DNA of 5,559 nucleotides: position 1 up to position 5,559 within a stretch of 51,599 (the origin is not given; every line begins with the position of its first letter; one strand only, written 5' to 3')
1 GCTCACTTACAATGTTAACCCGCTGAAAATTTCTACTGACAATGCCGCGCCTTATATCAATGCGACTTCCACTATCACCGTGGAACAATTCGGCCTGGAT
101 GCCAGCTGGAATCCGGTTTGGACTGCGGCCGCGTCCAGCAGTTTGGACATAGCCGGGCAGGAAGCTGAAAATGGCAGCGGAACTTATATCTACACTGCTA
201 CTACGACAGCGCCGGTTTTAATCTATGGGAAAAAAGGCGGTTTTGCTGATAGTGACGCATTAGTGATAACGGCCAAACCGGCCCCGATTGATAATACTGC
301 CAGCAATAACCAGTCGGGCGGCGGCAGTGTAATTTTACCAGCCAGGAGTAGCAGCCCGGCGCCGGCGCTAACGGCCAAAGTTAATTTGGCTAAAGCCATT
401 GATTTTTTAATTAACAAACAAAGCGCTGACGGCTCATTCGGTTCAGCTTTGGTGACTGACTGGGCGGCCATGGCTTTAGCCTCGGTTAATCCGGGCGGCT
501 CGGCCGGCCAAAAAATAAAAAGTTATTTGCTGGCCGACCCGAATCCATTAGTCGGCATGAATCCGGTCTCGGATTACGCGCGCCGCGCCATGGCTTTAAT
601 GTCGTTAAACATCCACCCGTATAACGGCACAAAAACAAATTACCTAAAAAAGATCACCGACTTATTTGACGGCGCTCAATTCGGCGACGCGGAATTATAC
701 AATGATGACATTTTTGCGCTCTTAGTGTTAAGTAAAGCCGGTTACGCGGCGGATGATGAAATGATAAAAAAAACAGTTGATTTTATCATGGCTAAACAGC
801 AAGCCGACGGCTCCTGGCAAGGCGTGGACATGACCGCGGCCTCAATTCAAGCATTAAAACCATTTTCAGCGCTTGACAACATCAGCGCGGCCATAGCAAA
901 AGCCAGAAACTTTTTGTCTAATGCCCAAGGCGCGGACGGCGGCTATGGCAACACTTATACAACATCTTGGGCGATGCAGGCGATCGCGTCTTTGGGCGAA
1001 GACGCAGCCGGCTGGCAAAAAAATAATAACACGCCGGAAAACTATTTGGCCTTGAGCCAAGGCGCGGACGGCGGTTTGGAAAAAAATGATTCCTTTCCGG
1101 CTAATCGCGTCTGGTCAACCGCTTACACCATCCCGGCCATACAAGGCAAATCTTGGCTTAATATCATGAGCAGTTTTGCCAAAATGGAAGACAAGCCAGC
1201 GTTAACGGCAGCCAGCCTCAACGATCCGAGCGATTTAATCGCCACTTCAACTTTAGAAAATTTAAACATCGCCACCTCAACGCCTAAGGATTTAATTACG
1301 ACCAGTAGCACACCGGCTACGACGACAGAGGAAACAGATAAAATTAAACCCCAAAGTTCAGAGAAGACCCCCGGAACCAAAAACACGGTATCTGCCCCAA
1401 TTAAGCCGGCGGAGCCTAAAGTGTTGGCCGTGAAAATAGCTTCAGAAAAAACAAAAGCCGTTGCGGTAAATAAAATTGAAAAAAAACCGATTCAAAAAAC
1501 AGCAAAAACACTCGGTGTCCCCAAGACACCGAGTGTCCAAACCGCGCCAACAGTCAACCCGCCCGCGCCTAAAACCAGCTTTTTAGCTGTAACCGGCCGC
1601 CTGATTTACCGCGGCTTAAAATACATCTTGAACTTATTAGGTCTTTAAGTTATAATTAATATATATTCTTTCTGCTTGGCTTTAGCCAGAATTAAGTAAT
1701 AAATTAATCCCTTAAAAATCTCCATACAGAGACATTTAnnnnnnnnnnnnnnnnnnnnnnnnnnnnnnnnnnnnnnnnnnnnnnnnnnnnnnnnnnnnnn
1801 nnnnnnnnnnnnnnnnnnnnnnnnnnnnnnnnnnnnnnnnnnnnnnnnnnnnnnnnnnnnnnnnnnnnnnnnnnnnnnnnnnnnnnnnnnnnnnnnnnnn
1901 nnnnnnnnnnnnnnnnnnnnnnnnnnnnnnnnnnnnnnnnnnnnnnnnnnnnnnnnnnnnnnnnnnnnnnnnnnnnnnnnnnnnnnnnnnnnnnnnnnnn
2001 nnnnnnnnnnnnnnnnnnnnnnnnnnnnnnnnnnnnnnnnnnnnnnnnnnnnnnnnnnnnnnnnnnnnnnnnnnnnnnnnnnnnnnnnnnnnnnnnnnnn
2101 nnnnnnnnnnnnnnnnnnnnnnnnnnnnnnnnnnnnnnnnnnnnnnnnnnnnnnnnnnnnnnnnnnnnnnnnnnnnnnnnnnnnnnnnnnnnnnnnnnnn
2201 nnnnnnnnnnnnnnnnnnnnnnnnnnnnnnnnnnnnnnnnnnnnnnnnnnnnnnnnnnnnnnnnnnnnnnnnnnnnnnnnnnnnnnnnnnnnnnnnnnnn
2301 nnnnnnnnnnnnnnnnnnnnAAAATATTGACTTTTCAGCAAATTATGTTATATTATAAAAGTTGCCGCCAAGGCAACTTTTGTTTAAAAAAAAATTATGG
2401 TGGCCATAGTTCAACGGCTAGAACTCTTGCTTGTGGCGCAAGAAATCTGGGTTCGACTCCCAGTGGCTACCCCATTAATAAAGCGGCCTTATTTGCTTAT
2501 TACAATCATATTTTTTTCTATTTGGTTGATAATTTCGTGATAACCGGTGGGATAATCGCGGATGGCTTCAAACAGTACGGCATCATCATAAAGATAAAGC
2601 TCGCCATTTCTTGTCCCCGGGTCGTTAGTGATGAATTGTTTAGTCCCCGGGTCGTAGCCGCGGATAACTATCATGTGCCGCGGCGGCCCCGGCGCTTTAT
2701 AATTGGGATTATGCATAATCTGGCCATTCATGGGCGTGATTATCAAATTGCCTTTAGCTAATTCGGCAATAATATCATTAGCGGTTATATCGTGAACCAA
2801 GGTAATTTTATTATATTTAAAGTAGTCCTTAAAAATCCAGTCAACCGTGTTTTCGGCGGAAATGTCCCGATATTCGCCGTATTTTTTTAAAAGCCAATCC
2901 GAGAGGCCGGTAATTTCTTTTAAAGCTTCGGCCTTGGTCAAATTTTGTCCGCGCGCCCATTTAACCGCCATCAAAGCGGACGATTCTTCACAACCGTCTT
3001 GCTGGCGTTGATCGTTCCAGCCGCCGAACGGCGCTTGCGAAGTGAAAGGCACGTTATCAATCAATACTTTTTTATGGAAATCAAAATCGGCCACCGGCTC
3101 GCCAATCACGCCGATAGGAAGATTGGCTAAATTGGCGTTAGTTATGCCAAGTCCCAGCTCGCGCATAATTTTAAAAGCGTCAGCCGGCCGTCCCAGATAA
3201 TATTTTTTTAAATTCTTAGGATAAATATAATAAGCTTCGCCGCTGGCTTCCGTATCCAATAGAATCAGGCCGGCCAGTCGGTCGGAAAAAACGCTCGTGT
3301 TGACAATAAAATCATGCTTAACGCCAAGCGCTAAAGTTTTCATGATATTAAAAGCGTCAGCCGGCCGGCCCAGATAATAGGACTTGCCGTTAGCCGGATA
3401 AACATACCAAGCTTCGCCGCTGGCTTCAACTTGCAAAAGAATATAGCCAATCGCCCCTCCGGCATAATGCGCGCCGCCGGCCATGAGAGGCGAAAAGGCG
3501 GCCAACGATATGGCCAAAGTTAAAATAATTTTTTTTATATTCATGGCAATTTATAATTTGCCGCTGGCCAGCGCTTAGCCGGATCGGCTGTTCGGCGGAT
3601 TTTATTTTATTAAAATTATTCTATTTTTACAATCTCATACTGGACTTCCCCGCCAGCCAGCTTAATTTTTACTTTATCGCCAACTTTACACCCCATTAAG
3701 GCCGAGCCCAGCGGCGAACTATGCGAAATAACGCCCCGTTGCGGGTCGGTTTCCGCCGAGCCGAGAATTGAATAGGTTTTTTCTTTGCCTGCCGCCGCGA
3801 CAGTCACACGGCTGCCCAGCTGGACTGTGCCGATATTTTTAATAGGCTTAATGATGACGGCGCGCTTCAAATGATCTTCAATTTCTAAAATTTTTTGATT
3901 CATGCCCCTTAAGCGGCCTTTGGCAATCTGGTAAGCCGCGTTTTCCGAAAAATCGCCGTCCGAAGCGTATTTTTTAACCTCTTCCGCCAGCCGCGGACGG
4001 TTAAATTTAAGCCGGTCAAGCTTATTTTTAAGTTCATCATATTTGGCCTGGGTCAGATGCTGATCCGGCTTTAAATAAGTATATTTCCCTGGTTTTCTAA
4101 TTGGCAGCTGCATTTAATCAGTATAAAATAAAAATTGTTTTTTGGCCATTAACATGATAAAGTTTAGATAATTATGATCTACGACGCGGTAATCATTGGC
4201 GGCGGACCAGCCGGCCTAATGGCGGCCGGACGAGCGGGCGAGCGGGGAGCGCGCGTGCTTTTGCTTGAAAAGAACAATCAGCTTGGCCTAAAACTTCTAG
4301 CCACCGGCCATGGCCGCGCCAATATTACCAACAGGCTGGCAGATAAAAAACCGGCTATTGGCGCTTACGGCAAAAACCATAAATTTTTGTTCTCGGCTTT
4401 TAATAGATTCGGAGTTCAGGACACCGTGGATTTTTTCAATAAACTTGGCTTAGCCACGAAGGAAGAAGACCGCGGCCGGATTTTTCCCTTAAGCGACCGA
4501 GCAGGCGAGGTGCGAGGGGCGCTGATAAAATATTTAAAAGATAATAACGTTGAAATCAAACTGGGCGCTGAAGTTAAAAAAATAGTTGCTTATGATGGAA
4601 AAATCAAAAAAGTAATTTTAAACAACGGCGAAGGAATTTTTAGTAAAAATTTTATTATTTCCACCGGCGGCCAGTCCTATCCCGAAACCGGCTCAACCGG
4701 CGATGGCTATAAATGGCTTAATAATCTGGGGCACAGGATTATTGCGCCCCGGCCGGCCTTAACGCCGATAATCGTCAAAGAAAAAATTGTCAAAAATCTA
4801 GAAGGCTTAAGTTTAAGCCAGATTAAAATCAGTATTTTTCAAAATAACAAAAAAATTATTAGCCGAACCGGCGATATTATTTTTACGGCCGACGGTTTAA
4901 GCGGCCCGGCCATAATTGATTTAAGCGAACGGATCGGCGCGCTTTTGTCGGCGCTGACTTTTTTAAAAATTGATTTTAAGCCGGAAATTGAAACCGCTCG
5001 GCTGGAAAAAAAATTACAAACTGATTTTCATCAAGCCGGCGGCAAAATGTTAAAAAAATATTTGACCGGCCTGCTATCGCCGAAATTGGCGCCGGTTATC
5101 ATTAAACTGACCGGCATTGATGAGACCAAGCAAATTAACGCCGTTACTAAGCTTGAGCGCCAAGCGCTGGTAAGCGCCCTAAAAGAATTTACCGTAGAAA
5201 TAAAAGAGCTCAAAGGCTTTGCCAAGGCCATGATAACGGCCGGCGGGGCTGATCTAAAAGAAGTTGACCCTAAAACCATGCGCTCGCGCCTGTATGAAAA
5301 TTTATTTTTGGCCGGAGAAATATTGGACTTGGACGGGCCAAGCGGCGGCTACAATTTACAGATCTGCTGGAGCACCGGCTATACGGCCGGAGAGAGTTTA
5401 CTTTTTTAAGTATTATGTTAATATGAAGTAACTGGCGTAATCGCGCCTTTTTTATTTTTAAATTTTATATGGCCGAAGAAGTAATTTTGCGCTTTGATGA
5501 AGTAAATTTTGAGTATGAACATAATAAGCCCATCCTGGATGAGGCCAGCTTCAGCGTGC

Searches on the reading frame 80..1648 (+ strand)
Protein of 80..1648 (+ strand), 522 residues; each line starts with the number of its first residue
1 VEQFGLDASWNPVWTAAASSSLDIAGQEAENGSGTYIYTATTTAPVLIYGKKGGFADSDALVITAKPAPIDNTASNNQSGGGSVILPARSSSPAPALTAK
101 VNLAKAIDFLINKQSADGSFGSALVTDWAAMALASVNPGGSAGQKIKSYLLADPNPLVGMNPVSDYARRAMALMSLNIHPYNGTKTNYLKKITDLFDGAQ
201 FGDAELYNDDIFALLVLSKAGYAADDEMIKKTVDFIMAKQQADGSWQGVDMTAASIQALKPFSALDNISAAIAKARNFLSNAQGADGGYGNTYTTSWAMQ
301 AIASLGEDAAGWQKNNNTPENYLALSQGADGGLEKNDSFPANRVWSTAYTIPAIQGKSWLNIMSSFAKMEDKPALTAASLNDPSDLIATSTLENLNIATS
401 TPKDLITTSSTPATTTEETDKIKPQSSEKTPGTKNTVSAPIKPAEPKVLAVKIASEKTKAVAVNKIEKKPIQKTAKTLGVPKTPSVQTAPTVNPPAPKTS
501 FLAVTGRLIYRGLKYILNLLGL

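Call 8: search_protein_families(library=pfam, proteins=[window:80-1648:+], max_evalue=0.001)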
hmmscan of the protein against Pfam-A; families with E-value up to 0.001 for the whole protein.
window:80-1648:+ (522 aa): 3 families
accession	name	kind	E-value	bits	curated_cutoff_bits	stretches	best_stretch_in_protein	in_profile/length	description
PF13243.12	SQHop_cyclase_C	-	2.9e-10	40.1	26.1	1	214-307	146-243/319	Squalene-hopene cyclase C-terminal domain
PF01122.25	Cobalamin_bind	-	4.5e-06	26.3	25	1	265-366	205-296/317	Eukaryotic cobalamin-binding protein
PF07678.20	TED_complement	-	0.00061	19.4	22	0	221-249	108-136/312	A-macroglobulin TED domain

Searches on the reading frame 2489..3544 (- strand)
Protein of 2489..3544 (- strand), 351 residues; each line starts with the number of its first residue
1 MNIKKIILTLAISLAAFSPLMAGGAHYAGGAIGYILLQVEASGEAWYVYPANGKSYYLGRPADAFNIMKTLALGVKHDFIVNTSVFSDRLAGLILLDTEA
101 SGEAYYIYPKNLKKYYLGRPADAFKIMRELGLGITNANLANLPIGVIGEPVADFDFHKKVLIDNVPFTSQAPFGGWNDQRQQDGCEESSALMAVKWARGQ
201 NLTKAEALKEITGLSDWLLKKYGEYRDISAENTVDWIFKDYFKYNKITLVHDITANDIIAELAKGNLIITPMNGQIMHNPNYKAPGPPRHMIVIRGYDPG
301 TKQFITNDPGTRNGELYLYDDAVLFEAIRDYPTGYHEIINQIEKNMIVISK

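Call 8: search_protein_families(library=pfam, proteins=[window:2489-3544:-], max_evalue=0.001)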
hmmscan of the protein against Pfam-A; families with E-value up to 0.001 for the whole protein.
window:2489-3544:- (351 aa): 1 family
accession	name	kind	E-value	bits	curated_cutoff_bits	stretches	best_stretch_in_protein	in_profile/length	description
PF13529.12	Peptidase_C39_2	-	1.8e-12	48.4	24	1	164-309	2-142/143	Peptidase_C39 like family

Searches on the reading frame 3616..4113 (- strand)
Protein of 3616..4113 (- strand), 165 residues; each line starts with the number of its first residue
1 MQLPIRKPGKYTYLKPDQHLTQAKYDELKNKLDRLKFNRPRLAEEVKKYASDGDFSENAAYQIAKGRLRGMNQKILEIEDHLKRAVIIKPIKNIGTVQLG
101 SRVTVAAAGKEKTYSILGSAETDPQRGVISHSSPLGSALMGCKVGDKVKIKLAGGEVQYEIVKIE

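Call 75: search_protein_families(library=pfam, proteins=[window:3616-4113:-], max_evalue=0.001)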
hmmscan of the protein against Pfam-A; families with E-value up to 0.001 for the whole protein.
window:3616-4113:- (165 aa): 2 families
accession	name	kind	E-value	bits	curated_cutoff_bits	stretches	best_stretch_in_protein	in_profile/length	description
PF01272.25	GreA_GreB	-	1.1e-23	83.5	26.9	1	95-165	4-76/77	Transcription elongation factor, GreA/GreB, C-term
PF03449.20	GreA_GreB_N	-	1.4e-16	60.9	24.5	1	20-87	3-71/71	Transcription elongation factor, N-terminal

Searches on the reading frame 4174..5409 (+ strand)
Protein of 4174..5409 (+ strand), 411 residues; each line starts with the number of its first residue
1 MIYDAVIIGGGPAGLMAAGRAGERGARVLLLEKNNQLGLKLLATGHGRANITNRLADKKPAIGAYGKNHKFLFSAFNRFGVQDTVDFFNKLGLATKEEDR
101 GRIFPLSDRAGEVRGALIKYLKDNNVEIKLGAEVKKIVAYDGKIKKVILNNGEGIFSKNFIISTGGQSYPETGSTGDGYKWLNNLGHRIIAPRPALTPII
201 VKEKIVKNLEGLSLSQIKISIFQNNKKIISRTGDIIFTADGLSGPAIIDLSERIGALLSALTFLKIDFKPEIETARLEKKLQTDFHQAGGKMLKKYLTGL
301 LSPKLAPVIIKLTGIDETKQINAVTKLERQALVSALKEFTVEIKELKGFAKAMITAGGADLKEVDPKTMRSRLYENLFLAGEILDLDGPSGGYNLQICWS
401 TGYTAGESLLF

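Call 8: search_protein_families(library=pfam, proteins=[window:4174-5409:+], max_evalue=0.001)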
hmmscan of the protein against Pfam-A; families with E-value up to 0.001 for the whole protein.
window:4174-5409:+ (411 aa): 11 families
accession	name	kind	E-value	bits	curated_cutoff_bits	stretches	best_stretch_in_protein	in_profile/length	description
PF03486.20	HI0933_like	-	1.3e-80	270.8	50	1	4-407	2-243/244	HI0933-like protein Rossmann domain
PF22780.1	HI0933_like_1st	-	2.6e-31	109.1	27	1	193-353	1-164/165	HI0933-like protein barrel and H2TH domain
PF07992.20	Pyr_redox_2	-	7.2e-11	42.5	26.1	1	3-37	1-36/291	Pyridine nucleotide-disulphide oxidoreductase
PF01134.28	GIDA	-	2.3e-09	37.2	22.1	0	4-35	1-32/391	Glucose inhibited division protein A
PF01266.30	DAO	-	5.1e-09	36.6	27.9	1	4-59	1-55/353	FAD dependent oxidoreductase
PF12831.13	FAD_oxidored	-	1.4e-08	34.9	27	1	4-151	1-128/416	FAD dependent oxidoreductase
PF00070.33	Pyr_redox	-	9.1e-08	33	22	0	112-151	41-81/82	Pyridine nucleotide-disulphide oxidoreductase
PF00890.30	FAD_binding_2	-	9.2e-08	32.1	20.4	1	4-49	1-45/414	FAD binding domain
PF13450.12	NAD_binding_8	-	7.4e-07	29.8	21.9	1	7-40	1-34/68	NAD(P)-binding Rossmann-like domain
PF13738.12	Pyr_redox_3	-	6e-06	26.1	30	0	6-35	1-31/305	Pyridine nucleotide-disulphide oxidoreductase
PF01494.25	FAD_binding_3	-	3.1e-05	23.8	22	1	4-36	3-35/349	FAD binding domain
